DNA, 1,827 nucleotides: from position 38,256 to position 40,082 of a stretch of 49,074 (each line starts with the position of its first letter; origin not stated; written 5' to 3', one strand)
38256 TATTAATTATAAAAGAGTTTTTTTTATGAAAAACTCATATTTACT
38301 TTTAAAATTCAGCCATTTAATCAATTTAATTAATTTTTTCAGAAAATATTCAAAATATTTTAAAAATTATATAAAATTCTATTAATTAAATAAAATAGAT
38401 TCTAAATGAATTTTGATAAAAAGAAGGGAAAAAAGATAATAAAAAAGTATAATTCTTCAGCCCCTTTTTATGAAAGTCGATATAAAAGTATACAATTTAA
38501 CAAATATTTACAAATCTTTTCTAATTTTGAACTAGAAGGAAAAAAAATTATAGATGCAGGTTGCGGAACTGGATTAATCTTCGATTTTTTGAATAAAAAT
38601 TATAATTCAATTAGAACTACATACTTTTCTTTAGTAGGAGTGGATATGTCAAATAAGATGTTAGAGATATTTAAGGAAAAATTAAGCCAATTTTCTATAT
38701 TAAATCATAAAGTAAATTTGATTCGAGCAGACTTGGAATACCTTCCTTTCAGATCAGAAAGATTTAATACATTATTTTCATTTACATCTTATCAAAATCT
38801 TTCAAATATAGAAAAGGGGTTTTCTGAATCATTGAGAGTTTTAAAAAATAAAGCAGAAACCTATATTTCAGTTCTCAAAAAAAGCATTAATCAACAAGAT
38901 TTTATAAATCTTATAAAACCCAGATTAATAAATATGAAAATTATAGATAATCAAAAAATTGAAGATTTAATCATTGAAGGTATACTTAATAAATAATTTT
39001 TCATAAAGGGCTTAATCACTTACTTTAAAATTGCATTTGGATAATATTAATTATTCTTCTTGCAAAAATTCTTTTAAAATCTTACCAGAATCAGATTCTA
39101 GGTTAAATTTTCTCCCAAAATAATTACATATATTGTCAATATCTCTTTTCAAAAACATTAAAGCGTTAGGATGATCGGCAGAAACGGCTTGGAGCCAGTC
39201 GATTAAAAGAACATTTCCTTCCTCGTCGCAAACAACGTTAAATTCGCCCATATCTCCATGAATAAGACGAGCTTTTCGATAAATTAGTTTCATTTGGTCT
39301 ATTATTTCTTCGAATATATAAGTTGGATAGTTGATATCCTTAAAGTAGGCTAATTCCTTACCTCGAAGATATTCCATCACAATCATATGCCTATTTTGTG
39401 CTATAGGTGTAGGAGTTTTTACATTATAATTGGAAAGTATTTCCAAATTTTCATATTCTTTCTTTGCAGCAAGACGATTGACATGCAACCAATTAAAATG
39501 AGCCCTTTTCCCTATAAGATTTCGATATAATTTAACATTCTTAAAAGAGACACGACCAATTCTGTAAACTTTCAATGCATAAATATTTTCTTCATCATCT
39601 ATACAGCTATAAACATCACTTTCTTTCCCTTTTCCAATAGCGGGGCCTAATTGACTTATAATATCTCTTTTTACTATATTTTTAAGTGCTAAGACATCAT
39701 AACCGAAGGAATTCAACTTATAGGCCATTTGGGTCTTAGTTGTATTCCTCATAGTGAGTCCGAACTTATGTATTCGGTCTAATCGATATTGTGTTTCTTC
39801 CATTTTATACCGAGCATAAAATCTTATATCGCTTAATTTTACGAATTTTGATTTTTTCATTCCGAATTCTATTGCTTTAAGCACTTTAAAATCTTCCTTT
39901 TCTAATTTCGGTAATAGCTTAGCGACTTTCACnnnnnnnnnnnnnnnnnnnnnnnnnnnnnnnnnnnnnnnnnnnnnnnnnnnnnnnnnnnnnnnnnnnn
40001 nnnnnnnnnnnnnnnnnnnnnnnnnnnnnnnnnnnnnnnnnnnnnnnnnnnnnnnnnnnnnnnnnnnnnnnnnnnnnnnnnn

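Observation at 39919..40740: Membrane-anchored gelsolin-like domain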

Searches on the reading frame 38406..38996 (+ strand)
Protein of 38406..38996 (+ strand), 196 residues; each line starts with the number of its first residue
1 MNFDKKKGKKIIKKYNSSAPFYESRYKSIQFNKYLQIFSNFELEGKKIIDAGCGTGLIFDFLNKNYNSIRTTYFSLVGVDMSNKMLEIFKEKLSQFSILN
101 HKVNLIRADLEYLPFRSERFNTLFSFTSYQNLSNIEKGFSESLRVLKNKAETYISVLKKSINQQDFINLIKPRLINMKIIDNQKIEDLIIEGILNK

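Call 3: search_protein_families(library=pfam, proteins=[window:38406-38996:+], max_evalue=10)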
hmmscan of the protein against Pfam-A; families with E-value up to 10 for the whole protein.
window:38406-38996:+ (196 aa): 12 families
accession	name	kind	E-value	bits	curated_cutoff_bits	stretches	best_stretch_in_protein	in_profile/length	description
PF13649.12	Methyltransf_25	-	1.1e-14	55.4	27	1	48-148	1-95/97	Methyltransferase domain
PF08241.18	Methyltransf_11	-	6e-14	52.9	21.2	1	50-149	2-90/95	Methyltransferase domain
PF13847.12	Methyltransf_31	-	1.6e-10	41.2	27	1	44-158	3-113/145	Methyltransferase domain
PF01209.24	Ubie_methyltran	-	2e-10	40.9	20.1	1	42-152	45-149/233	ubiE/COQ5 methyltransferase family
PF08242.18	Methyltransf_12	-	2.5e-07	31.8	30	1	50-148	2-94/98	Methyltransferase domain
PF13489.12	Methyltransf_23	-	0.00015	22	27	1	39-159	17-121/164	Methyltransferase domain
PF08003.17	Methyltransf_9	-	0.0013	18.2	23.8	1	42-127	113-190/315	Protein of unknown function (DUF1698)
PF23525.1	Methyltransf_36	-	0.0065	16.1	27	1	26-100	20-103/268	AprA MT2-like domain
PF01728.25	FtsJ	-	0.0079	16.6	24.1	1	33-92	8-60/181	FtsJ-like methyltransferase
PF02353.26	CMAS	-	0.012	15.4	27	1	27-129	44-137/273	Mycolic acid cyclopropane synthetase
PF05175.20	MTS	-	0.024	14.7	23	1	44-95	31-77/170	Methyltransferase small domain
PF13679.12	Methyltransf_32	-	0.092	13.1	27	1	44-99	25-78/143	Methyltransferase domain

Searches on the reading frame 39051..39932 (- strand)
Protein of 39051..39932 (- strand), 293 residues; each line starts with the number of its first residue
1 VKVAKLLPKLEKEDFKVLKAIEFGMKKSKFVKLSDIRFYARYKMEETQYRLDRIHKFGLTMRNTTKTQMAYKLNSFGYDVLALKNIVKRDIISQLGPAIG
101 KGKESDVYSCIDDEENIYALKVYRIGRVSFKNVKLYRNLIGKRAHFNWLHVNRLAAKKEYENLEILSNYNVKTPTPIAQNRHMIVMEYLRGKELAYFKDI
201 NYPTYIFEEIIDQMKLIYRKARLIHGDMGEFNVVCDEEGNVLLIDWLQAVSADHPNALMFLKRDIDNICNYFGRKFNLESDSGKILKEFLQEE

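Call 3: search_protein_families(library=pfam, proteins=[window:39051-39932:-], max_evalue=10)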
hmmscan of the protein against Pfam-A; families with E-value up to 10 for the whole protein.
window:39051-39932:- (293 aa): 7 families
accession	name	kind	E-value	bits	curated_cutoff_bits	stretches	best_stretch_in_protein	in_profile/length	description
PF01163.29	RIO1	-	4.7e-51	173.5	22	1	106-279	1-181/187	RIO domain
PF09202.17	Rio2_N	-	1e-18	67.8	27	1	8-89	2-82/82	Rio2, N-terminal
PF00069.31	Pkinase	-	9e-08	32.3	31.7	1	97-247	5-143/263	Protein kinase domain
PF01636.29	APH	-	7.9e-05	23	23.2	2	218-251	165-199/239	Phosphotransferase enzyme family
PF03109.22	ABC1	-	0.0019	17.9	22.9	1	161-246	122-211/244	ABC1 atypical kinase-like domain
PF22389.2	Dcr1-like_dsRNA-bd_dom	-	0.057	14.3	27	1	2-74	1-73/86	Protein Dicer, dsRNA-binding domain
PF06293.20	Kdo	-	0.075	12.9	21.3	1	134-182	34-84/207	Lipopolysaccharide kinase (Kdo/WaaP) family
